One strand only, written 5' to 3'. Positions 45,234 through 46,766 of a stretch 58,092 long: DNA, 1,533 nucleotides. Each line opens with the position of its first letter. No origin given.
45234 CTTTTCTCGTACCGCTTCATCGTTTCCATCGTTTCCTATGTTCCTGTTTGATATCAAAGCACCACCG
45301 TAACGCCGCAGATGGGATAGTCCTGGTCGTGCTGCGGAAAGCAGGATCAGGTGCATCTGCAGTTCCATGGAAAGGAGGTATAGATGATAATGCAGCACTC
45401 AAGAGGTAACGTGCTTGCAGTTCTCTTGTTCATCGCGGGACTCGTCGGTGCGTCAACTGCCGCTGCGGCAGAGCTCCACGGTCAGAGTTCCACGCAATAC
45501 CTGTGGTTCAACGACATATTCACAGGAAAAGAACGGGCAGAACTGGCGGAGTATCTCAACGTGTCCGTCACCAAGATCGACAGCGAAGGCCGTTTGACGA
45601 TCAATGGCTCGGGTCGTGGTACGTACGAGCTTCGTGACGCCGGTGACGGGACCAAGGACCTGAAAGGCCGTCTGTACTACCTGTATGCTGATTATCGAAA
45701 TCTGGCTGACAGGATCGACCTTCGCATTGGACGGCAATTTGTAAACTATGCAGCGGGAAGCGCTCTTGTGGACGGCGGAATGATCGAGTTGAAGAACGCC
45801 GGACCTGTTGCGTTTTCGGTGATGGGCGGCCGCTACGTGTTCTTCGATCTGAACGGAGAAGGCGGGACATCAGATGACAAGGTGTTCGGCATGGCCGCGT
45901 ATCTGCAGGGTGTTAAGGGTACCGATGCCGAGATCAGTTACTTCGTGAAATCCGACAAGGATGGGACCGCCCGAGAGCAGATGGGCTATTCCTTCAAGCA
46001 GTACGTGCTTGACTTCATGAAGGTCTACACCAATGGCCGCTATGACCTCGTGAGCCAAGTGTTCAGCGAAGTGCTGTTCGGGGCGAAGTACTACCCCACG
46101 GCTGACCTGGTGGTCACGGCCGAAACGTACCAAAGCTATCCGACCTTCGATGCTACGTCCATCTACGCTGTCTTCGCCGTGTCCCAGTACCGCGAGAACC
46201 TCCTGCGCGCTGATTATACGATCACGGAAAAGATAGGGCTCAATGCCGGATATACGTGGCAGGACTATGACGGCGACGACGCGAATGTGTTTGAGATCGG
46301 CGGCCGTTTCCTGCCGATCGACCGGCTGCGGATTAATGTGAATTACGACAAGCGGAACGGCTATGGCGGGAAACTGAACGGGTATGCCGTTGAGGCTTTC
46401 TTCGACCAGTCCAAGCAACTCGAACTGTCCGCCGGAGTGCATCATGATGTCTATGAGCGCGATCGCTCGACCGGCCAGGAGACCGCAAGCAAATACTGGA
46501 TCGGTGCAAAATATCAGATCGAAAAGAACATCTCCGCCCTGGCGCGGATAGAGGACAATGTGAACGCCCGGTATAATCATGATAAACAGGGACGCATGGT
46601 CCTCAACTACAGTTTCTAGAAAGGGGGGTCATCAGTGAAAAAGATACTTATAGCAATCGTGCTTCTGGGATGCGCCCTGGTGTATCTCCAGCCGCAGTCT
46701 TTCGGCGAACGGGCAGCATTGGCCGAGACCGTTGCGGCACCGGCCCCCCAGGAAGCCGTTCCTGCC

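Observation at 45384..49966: Porin-like barrel, octaheme and dodecaheme lipoprotein: a candidate porin-cytochrome outer-membrane electron conduit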

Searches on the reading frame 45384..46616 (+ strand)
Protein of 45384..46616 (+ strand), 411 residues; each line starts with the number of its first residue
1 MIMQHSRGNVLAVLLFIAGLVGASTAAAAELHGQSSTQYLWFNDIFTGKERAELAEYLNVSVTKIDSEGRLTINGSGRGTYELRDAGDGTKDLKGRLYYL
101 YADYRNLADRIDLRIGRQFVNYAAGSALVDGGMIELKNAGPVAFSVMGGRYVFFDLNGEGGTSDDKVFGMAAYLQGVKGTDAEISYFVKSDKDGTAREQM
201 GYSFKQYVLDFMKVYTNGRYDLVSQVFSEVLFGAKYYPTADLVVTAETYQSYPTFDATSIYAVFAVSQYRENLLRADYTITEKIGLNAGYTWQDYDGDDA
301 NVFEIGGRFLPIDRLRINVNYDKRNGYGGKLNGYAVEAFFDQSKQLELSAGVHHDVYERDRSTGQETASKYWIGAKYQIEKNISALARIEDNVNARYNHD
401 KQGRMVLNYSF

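Call 5: search_protein_families(library=pfam, proteins=[window:45384-46616:+], max_evalue=0.1)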
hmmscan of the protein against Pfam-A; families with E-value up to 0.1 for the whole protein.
window:45384-46616:+ (411 aa): 1 family
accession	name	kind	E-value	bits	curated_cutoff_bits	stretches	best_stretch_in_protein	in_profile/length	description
PF10974.15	DUF2804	-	0.062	12.9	26.9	1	281-322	225-266/339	Domain of unknown function (DUF2804)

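Call 6: search_protein_families(library=ncbifam, proteins=[window:45384-46616:+], max_evalue=0.1)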
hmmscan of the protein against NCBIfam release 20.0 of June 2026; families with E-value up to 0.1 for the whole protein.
window:45384-46616:+ (411 aa): 0 families

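Call 7: search_solved_structures(query=window:45384-46616:+, max_evalue=10)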
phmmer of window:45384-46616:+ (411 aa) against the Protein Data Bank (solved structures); distinct sequences matched with E-value up to 10: 3.
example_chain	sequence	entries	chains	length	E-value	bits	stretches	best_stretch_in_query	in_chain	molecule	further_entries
9wdl_A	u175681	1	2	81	0.65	12.2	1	136-166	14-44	Anti-CRISPR protein, AcrIE9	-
6d5a_A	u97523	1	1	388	0.76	12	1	275-325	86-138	L,D-transpeptidase 5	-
4z7a_A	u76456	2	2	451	0.96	11.7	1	275-325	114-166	Mycobacterium tuberculosis (3,3)L,D-Transpeptidase type 5 | L,D-transpeptidase 5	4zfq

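Call 10: find_homologous_proteins(query=window:45384-46616:+, max_evalue=0.001)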
Query window:45384-46616:+ (411 aa): 726 proteins with E <= 0.001 among 8000 candidates; the best 120 are listed.
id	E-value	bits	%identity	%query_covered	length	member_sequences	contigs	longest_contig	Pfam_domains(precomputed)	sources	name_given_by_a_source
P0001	1.4e-270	915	100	100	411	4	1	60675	-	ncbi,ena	-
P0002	4.1e-228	775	82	100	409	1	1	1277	-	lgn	-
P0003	2.5e-225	766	84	98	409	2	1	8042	-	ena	-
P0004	2.0e-178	612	66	100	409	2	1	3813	-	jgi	jgi:hypothetical protein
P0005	1.3e-176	606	64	100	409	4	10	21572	-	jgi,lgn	jgi:hypothetical protein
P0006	2.4e-176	605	65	100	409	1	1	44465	-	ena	-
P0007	8.9e-175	600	66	97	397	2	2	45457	-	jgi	jgi:hypothetical protein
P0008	4.1e-174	597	64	100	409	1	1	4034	-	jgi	jgi:hypothetical protein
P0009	2.3e-172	592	62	100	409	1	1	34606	-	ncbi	-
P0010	4.0e-169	581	64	98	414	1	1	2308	-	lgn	-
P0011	1.0e-167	576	63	98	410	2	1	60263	-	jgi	jgi:hypothetical protein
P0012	2.9e-167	575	61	100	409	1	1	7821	-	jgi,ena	-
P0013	7.4e-167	573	66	91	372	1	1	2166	-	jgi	jgi:hypothetical protein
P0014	1.4e-166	573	62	100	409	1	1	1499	-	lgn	-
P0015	6.9e-162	557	64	97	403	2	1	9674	-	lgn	-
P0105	2.9e-149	516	60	97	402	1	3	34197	-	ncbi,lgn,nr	ncbi:MAG: hypothetical protein HZC48_04605 [Nitrospirae bacterium]|nr:hypothetical protein [Nitrospi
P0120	5.9e-148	511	58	96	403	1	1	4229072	-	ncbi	-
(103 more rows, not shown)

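Call 11: find_related_loci(query=window:45384-46616:+, collection=genome_contigs, flank=8000)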
Query window:45384-46616:+ (411 aa) in genome_contigs; peptide patterns used: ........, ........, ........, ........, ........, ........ (x = any residue, [..] = any of these).
110 stretches matched a pattern; 3 encode a relative of the query (tblastn E <= 1e-3); 3 distinct loci.
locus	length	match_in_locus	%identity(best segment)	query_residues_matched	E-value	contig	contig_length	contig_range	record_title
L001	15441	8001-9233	92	1-411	0e+0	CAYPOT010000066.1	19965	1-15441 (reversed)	MAG TPA_asm: uncultured Nitrospiraceae bacterium isolate ERP113451_co1_289 genome assembly, contig: NODE_3131_length_199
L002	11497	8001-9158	44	26-411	9e-101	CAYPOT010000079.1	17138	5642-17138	MAG TPA_asm: uncultured Nitrospiraceae bacterium isolate ERP113451_co1_289 genome assembly, contig: NODE_3865_length_171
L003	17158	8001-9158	43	26-411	2e-98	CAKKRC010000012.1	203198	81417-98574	Nitrospiria bacterium isolate Hainich-H41-bin277-1 genome assembly, contig: H41-bin277_1_Hain_H41_02um_R3_23_length_2031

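Call 13: list_cluster_members(proteins=[P0120, P0001, P0105])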
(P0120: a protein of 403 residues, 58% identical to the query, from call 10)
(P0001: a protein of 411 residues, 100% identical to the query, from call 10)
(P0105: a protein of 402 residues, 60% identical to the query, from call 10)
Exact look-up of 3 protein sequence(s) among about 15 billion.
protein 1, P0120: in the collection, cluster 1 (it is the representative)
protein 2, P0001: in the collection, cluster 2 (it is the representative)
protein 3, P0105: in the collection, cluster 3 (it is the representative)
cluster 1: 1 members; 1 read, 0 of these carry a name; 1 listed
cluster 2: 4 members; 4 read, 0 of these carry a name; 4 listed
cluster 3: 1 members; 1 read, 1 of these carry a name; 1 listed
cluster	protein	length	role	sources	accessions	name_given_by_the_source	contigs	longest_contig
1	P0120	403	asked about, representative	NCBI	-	-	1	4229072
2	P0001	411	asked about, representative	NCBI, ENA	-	-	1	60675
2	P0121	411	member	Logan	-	-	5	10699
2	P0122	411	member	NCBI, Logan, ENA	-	-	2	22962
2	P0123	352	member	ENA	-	-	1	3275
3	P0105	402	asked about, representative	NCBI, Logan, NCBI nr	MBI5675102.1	MAG: hypothetical protein HZC48_04605 [Nitrospirae bacterium] | hypothetical protein [Nitrospirota bacterium]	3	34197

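Call 14: find_related_loci(query=A1, collection=genome_contigs, flank=7000)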
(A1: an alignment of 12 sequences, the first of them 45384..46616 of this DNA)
Query A1 (411 aa) in genome_contigs; peptide patterns used: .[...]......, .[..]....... (x = any residue, [..] = any of these).
98 stretches matched a pattern; 71 encode a relative of the query (tblastn E <= 1e-3); 67 distinct loci.
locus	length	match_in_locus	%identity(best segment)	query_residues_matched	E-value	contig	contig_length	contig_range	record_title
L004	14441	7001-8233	92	1-411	0e+0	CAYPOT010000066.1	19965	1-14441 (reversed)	MAG TPA_asm: uncultured Nitrospiraceae bacterium isolate ERP113451_co1_289 genome assembly, contig: NODE_3131_length_199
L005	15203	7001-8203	63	8-411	1e-165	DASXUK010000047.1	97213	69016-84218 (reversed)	MAG TPA_asm: Desulfuromonadaceae bacterium isolate SMAG_U4716 k141_272605, whole genome shotgun sequence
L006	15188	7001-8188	63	13-411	3e-163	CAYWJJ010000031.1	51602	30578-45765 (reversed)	MAG TPA_asm: uncultured Geobacter sp. isolate SRP302447_co2_181 genome assembly, contig: NODE_1890_length_51602_cov_23.4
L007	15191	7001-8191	61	11-411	7e-163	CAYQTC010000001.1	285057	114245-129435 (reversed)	MAG TPA_asm: uncultured Geobacter sp. isolate SRP302447_co3_813 genome assembly, contig: NODE_88_length_285057_cov_33.84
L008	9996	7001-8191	61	10-411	7e-162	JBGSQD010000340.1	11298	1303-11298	MAG: Geobacterales bacterium isolate JTS-AC321 k141_4085150, whole genome shotgun sequence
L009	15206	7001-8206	59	6-411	3e-161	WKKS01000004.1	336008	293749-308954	MAG: Geobacter sp. isolate H7geo H7geo_contig_4, whole genome shotgun sequence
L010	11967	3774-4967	59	10-411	2e-159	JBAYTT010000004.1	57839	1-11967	MAG: Pelobacteraceae bacterium isolate SO_2016_LW3_15 scaffold00792_LW162_2016, whole genome shotgun sequence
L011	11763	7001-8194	59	10-411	1e-159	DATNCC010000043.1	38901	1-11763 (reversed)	MAG TPA_asm: Dongiaceae bacterium isolate SMAG_U11204 k141_42553, whole genome shotgun sequence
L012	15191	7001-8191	60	13-411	7e-159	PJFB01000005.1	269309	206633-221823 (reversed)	MAG: Geobacter sp. isolate L1geo L1geo_contig_5, whole genome shotgun sequence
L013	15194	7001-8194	60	11-411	5e-158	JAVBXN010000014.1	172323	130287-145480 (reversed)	MAG: Pelobacter sp. isolate GS8 47, whole genome shotgun sequence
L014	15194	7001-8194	60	10-411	3e-158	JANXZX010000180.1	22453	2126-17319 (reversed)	MAG: Geobacteraceae bacterium isolate GL140_5_metabat_114 GL140_5_k141_1784117, whole genome shotgun sequence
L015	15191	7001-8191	60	10-411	7e-158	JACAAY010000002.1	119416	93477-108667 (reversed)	MAG: Desulfuromonadales bacterium isolate Cfx2-04 MAG4_2, whole genome shotgun sequence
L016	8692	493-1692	60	10-411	6e-157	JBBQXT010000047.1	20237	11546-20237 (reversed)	MAG: Geobacterales bacterium isolate Co_metawrap_2127 Cmw_2127_k141_22265637_length_20237_cov_10.0000, whole genome shot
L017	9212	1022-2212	59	10-411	2e-156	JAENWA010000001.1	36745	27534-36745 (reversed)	MAG: Desulfuromonadales bacterium isolate 3_4_m_bin4 c_000000059558, whole genome shotgun sequence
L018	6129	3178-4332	59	23-411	1e-156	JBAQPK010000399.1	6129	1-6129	MAG: Desulfuromonadaceae bacterium isolate MFD12001_ilm_asm_bin38 k127_105987, whole genome shotgun sequence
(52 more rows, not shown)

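Call 21: find_encoding_contigs(protein=P0001, flank=10000, max_places=6)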
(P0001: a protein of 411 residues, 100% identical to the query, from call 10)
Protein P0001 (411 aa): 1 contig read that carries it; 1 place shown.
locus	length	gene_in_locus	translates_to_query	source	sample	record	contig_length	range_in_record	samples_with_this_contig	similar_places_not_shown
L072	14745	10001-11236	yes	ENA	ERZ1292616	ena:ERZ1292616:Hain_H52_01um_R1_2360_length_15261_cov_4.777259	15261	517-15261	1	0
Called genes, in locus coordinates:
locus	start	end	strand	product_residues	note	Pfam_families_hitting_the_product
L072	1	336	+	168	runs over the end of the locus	PF01613:Flavin_Reduct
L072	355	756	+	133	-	-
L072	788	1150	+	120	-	-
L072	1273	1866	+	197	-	-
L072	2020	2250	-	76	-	-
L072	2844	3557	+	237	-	-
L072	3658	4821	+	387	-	PF09243:Rsm22, PF13847:Methyltransf_31 (faint), PF08242:Methyltransf_12 (faint)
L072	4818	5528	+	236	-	PF04452:Methyltrans_RNA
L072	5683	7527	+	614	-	PF00672:HAMP (weak), PF00989:PAS (weak), PF13188:PAS_8, PF13426:PAS_9, PF00512:HisKA, PF02518:HATPase_c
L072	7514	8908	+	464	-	PF00072:Response_reg, PF00158:Sigma54_activat, PF01078:Mg_chelatase (weak), PF14532:Sigma54_activ_2, PF07724:AAA_2 (weak), PF07728:AAA_5, PF25601:AAA_lid_14, PF02954:HTH_8, +2 more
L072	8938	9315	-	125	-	PF00072:Response_reg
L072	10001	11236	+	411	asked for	-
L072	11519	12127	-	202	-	-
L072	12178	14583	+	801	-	PF14537:Cytochrom_c3_2 (faint), PF02085:Cytochrom_CIII (faint), PF14522:Cytochrome_C7 (faint)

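Call 35: predict_structure(alignment_id=A1)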
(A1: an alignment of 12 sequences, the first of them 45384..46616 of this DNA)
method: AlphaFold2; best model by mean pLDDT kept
length: 411 residues; sequences in the alignment: 12
mean_pLDDT: 78.7   pTM: 0.66
mean pLDDT of the five models: 78.7, 78.1, 75.9, 48.5, 36.3
residues with pLDDT >= 90: 127; 70-90: 182; 50-70: 61; < 50: 41
segments of 3 or more residues with pLDDT < 50: 1-12, 19-26, 86-91, 255-264, 361-364
pLDDT, mean of each block of 10 residues (from residue 1): 36 50 54 88 74 85 77 85 56 71 88 89 84 88 90 63 75 77 88 73 89 91 82 94 95 51 59 95 94 84 92 91 80 89 91 70 56 92 91 63 87 82
secondary structure, 60 per line:
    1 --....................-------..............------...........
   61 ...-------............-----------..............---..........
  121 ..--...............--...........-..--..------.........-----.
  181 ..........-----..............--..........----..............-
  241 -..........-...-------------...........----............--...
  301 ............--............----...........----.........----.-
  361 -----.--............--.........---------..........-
elements in order: H3-22 E30-43 E50-63 E71-82 E94-107 E111-122 E125-139 E142-152 E166-174 E180-190 E196-209 E212-221 E226-239 E242-251 E269-279 E284-295 E298-312 E315-326 E331-341 E346-354 E369-380 E383-391 E401-410

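Call 41: fold_search(model_id=the predicted structure, library=pdb)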
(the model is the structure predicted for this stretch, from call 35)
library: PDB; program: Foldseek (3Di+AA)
matches with E <= 10: 926; with E <= 0.001: 411
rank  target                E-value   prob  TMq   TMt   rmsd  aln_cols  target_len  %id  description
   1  9fw9_D                3.4e-10  1.00  0.55  0.37   7.7       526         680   10  Cryo-EM structure of the type 1 pilus assembly platform as part of the FimA-bound chaperone-usher pilus complex (FimDH (released 2025-06-04)
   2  6ehc_A                6.6e-10  1.00  0.34  0.41  11.1       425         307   12  OmpUdeltaN (N-terminus deletion mutant of OmpU), outer membrane protein of Vibrio cholerae (released 2018-04-25)
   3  6ehb_B                1.0e-09  1.00  0.34  0.41  11.5       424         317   11  OmpU, an outer membrane protein, of Vibrio cholerae (released 2018-04-25)
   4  6ehb_C                1.1e-09  1.00  0.34  0.40  10.8       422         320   11  OmpU, an outer membrane protein, of Vibrio cholerae (released 2018-04-25)
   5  9fy9_D                1.6e-09  1.00  0.54  0.36   8.6       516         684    9  Cryo-EM structure of the type 1 chaperone-usher pilus FimD-tip complex (FimDHGFC) - Conformer 1 (released 2025-06-04)
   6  6ehb_A                2.3e-09  1.00  0.34  0.41  10.6       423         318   11  OmpU, an outer membrane protein, of Vibrio cholerae (released 2018-04-25)
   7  5nup_A                3.3e-09  1.00  0.30  0.34  12.5       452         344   13  Structural basis for maintenance of bacterial outer membrane lipid asymmetry (released 2017-10-25)
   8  5ldt_A                3.8e-09  1.00  0.41  0.42  11.3       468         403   10  Crystal Structures of MOMP from Campylobacter jejuni (released 2016-10-26)
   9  5dl5                  4.4e-09  1.00  0.40  0.40  11.9       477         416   11  Crystal structure of Acinetobacter baumannii OccAB1 (released 2016-02-03)
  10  5ldv                  5.0e-09  1.00  0.41  0.42  11.1       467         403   10  Crystal Structures of MOMP from Campylobacter jejuni (released 2016-10-26)
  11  9a32_MODEL_1_A        6.1e-09  1.00  0.30  0.32  14.9       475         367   11  Model of E. coli OmpC by in-cell photo-crosslinking MS and deep learning (released 2023-02-24)
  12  5fp2_A                9.7e-09  1.00  0.59  0.50   6.6       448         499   11  Crystal structure of the siderophore receptor PirA from Pseudomonas aeruginosa (released 2015-12-09)
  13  2vqi_B                9.7e-09  1.00  0.49  0.44   9.9       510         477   10  Structure of the P pilus usher (PapC) translocation pore (released 2008-05-27)
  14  8bys_B                9.7e-09  1.00  0.36  0.43  11.9       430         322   12  Outer membrane attachment porin OmpM1 from Veillonella parvula, native (released 2023-11-08)
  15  5o9c_A                1.0e-08  1.00  0.28  0.31  14.7       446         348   12  Crystal structure of Omp36 from Enterobacter aerogenes (released 2018-06-27)
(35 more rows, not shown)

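Call 65: search_solved_structures(query=A1, max_evalue=10)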
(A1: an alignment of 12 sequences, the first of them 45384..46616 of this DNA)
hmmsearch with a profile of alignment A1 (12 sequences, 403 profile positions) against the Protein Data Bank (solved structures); distinct sequences matched with E-value up to 10: 0.
